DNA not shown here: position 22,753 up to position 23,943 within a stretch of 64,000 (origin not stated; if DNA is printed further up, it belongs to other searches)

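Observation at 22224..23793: BglII-like R-M pair with a frameshifted endonuclease and an intact beta-class methyltransferase (probable orphan MTase)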

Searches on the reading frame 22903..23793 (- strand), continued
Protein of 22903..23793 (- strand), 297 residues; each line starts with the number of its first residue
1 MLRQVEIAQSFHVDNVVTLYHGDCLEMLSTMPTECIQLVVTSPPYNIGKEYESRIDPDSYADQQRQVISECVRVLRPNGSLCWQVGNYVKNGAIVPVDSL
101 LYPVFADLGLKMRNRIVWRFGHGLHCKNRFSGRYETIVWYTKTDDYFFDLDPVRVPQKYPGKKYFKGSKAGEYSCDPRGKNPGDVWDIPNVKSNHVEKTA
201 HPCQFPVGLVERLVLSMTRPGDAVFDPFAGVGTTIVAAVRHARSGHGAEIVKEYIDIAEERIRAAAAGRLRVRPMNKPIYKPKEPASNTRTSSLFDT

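Call 35: find_related_loci(query=window:22903-23793:-, collection=genome_contigs, flank=6000)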
Query window:22903-23793:- (297 aa) in genome_contigs; peptide patterns used: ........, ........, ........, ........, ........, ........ (x = any residue, [..] = any of these).
600 stretches matched a pattern (row limit reached: there are more); 592 encode a relative of the query (tblastn E <= 1e-3); the best 80 are kept; 80 distinct loci.
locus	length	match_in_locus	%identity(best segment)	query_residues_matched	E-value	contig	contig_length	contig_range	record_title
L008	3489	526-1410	73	1-295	1e-165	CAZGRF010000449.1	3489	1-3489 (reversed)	MAG TPA_asm: uncultured Pirellulales bacterium isolate SRP214966_co4_110 genome assembly, contig: NODE_48016_length_3489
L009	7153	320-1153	70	5-282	8e-141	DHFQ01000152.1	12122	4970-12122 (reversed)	MAG TPA_asm: Candidatus Aminicenantes bacterium UBA4820 UBA4820_contig_22798, whole genome shotgun sequence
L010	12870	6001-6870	69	7-295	3e-140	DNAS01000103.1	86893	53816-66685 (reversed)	MAG TPA_asm: Phycisphaerales bacterium isolate UBA12270 contig_2034, whole genome shotgun sequence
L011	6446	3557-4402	67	1-282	2e-138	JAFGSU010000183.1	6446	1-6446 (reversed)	MAG: candidate division KSB1 bacterium isolate Zod_Metabat.930 k87_4662168, whole genome shotgun sequence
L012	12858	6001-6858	66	7-293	9e-138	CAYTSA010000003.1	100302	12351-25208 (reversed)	MAG TPA_asm: uncultured Desulfovibrionaceae bacterium isolate SRP141376_co5_405 genome assembly, contig: NODE_381_length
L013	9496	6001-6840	69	4-282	9e-138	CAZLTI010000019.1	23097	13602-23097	MAG TPA_asm: uncultured Pseudomonadota bacterium isolate binchicken_co397_15 genome assembly, contig: NODE_313_length_23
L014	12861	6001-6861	65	1-287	1e-137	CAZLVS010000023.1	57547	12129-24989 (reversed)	MAG TPA_asm: uncultured Ignavibacteria bacterium isolate binchicken_co17_427 genome assembly, contig: NODE_1694_length_5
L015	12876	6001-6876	66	1-292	2e-137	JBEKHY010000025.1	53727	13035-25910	MAG: Verrucomicrobiota bacterium isolate SPRUCE 288 SPRUCE_288_25, whole genome shotgun sequence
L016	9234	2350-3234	64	1-296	3e-137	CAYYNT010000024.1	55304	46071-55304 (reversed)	MAG TPA_asm: uncultured Gemmatimonadales bacterium isolate binchicken_co20_206 genome assembly, contig: NODE_1417_length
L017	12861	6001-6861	69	4-289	6e-137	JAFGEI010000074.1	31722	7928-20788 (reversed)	MAG: Anaerolineae bacterium isolate Zod_Metabat.1220 k87_3060929, whole genome shotgun sequence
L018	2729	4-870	66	3-292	3e-143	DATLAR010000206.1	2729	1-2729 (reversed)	MAG TPA_asm: Planctomycetota bacterium isolate SMAG_U14276 k141_2675363, whole genome shotgun sequence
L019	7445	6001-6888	65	1-296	2e-136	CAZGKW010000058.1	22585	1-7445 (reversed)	MAG TPA_asm: uncultured Anaerolineales bacterium isolate binchicken_co17_275 genome assembly, contig: NODE_5871_length_2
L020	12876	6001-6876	65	1-293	2e-136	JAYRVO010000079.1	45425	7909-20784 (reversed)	MAG: Chloroflexota bacterium isolate NJ_NJASGE3bin.22 k141_640986, whole genome shotgun sequence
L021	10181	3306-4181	65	1-292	4e-136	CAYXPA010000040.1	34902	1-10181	MAG TPA_asm: uncultured Verrucomicrobiota bacterium isolate binchicken_co107_206 genome assembly, contig: NODE_3087_leng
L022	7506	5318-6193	64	1-292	4e-136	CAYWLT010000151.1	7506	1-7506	MAG TPA_asm: uncultured Thermodesulfobacteriota bacterium isolate binchicken_co74_409 genome assembly, contig: NODE_1916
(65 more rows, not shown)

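Call 46: search_protein_families(library=ncbifam, proteins=[window:22903-23793:-], max_evalue=0.001)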
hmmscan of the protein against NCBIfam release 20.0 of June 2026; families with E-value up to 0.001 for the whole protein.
window:22903-23793:- (297 aa): 3 families
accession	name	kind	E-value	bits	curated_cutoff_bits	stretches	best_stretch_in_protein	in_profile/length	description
NF008572.0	PRK11524.1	equivalog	2.1e-40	138.7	292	1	10-265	8-259/294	adenine-specific DNA-methyltransferase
NF050803.1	DnaMtaseCcrMCaul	equivalog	9.5e-27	93.8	830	2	193-266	179-251/350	adenine-specific DNA-methyltransferase CcrM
NF010253.0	PRK13699.1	subfamily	1.2e-17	64.3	244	2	196-265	139-208/226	DNA methyltransferase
